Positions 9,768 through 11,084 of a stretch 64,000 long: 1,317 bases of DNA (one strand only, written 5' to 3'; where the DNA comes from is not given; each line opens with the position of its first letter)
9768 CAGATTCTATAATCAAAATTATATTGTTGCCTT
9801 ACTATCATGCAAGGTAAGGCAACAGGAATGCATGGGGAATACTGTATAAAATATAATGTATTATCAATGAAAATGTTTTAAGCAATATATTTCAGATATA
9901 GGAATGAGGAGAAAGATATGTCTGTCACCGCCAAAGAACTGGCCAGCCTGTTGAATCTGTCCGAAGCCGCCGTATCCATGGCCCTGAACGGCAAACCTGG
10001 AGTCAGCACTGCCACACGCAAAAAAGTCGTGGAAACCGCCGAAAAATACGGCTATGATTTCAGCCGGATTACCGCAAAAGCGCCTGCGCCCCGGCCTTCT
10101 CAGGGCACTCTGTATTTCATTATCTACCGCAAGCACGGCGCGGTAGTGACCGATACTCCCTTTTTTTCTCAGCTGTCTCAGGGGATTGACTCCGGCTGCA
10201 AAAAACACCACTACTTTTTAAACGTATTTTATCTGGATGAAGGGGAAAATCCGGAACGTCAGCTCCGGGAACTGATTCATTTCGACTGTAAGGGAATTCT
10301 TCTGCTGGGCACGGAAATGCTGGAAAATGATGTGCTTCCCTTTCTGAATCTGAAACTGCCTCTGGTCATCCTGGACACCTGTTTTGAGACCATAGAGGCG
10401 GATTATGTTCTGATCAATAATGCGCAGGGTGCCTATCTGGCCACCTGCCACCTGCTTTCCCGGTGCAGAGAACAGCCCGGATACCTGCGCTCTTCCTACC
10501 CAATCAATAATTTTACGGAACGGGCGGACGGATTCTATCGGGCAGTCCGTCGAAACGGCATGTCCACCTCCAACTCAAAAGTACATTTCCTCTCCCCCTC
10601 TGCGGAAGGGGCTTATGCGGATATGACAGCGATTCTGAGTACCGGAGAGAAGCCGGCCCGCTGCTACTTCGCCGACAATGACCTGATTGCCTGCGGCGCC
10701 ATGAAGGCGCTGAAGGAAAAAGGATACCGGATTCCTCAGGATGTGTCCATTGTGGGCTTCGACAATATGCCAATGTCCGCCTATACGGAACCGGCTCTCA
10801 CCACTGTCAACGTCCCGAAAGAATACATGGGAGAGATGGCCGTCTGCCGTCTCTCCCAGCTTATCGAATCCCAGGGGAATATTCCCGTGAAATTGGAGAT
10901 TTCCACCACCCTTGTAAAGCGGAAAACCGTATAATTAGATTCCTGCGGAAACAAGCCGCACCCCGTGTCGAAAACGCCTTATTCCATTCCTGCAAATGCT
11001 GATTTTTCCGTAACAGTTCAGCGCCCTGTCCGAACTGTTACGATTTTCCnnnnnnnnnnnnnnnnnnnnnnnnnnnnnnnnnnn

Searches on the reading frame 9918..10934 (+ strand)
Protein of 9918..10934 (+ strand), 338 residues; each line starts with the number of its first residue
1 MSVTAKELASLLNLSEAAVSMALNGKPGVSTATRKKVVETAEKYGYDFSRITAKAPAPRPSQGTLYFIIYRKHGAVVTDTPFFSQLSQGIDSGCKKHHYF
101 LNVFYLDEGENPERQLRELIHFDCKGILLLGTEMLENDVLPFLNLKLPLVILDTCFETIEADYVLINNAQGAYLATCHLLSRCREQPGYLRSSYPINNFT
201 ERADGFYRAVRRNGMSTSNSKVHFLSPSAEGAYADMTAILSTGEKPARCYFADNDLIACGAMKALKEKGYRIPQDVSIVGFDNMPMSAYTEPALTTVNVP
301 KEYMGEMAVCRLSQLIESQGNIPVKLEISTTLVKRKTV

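Call 40: search_protein_families(library=pfam, proteins=[window:9918-10934:+], max_evalue=0.00001)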
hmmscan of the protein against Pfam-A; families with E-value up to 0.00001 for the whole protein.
window:9918-10934:+ (338 aa): 4 families
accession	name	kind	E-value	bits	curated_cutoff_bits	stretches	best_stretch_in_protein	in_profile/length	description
PF13377.12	Peripla_BP_3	-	3e-25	89.7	26.5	1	198-338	25-167/167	Periplasmic binding protein-like domain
PF00532.27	Peripla_BP_1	-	2.7e-19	70.1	22.2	1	78-335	11-280/281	Periplasmic binding proteins and sugar binding domain of LacI family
PF13407.12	Peripla_BP_4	-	3.4e-08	33.8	35.1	1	161-287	96-222/258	Periplasmic binding protein domain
PF00356.27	LacI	-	9.5e-06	25.8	27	0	6-46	3-43/46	Bacterial regulatory proteins, lacI family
